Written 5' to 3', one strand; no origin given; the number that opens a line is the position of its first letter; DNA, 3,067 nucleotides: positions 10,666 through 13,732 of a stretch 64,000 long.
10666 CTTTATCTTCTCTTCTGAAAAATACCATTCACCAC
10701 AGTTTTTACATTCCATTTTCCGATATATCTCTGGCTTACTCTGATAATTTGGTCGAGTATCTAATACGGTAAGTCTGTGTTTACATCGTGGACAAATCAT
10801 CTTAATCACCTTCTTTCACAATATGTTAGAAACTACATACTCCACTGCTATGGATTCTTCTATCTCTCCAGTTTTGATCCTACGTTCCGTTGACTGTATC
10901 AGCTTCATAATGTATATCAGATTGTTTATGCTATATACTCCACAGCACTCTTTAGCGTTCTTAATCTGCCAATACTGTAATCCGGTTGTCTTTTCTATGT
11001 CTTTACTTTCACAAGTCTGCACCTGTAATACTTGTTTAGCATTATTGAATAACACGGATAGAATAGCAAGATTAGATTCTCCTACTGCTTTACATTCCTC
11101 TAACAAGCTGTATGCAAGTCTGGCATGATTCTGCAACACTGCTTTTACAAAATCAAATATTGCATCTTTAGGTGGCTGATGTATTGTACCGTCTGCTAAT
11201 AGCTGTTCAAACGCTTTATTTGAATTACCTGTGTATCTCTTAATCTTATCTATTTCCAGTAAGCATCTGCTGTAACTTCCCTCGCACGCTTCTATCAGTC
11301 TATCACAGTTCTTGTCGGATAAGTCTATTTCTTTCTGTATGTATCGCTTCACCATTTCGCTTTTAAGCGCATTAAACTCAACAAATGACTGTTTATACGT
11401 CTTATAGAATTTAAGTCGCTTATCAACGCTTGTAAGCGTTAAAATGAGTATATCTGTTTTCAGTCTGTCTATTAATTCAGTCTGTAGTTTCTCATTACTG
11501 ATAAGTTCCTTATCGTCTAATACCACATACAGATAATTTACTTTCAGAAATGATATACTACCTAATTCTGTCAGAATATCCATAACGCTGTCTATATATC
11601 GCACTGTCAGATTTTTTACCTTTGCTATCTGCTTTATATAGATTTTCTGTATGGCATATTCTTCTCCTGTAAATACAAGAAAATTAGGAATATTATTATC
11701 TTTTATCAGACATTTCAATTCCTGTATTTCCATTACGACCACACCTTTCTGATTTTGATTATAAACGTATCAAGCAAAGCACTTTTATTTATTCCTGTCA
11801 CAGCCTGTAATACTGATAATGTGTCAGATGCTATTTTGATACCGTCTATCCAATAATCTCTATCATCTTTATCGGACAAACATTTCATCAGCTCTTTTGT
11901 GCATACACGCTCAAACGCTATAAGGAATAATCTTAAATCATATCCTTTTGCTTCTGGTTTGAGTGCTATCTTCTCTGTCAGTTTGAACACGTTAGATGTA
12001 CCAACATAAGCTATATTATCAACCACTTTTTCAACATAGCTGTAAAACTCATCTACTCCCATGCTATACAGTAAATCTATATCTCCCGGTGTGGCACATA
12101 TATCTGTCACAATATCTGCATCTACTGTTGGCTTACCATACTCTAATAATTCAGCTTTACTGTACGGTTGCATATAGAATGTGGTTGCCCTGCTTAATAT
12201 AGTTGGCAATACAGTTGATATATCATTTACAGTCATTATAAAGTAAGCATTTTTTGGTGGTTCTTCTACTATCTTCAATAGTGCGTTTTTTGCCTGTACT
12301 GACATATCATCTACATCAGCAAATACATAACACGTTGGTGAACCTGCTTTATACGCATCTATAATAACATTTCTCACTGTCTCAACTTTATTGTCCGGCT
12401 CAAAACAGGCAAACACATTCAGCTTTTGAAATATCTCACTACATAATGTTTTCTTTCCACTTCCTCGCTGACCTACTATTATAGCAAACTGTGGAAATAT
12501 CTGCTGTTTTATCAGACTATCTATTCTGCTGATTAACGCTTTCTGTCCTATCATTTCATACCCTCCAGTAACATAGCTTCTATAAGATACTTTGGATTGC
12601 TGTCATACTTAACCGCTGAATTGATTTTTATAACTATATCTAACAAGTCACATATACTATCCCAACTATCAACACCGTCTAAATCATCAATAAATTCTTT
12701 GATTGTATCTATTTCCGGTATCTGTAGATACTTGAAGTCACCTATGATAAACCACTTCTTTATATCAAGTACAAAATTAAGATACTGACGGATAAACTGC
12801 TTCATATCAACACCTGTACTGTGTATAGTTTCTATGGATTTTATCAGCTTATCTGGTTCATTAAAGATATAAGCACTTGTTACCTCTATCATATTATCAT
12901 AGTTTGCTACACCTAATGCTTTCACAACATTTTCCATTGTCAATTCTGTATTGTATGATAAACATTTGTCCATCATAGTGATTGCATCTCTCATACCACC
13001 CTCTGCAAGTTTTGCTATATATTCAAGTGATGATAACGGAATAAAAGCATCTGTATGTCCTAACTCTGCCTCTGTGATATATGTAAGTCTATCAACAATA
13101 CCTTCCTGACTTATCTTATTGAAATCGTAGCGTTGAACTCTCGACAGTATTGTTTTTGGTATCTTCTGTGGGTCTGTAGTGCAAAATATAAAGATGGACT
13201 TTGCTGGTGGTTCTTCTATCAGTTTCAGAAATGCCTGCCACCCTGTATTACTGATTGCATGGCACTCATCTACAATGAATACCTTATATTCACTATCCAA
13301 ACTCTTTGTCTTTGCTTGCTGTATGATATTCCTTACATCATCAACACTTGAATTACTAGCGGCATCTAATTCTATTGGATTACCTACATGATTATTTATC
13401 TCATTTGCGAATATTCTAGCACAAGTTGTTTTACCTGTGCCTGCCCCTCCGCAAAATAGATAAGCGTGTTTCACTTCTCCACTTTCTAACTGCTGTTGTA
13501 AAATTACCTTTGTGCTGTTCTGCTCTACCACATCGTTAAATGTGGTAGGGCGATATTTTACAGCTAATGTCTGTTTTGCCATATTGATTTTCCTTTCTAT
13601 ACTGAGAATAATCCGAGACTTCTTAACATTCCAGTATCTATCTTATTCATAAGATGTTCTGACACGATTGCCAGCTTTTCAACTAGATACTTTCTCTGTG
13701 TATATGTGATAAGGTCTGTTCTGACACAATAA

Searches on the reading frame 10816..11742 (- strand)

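Call 93: search_protein_families(library=pfam, proteins=[window:10816-11742:-], max_evalue=0.00001)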
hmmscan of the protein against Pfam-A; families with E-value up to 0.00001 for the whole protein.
window:10816-11742:- (308 aa): 1 family
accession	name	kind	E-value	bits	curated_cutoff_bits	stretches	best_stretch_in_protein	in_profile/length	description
PF21694.2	DNA_pol3_delta_C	-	6.5e-14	52.4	27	1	193-305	2-119/121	DNA polymerase III delta subunit, C-terminal domain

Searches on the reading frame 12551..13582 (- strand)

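Call 93: search_protein_families(library=pfam, proteins=[window:12551-13582:-], max_evalue=0.00001)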
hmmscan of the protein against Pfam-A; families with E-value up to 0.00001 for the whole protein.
window:12551-13582:- (343 aa): 2 families
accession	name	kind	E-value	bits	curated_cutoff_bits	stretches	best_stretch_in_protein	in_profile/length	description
PF13177.12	DNA_pol3_delta2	-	2.7e-27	96.2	27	1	77-157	80-160/161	DNA polymerase III, delta subunit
PF00004.35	AAA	-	1.2e-14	55.4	21.2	1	42-151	2-125/131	ATPase family associated with various cellular activities (AAA)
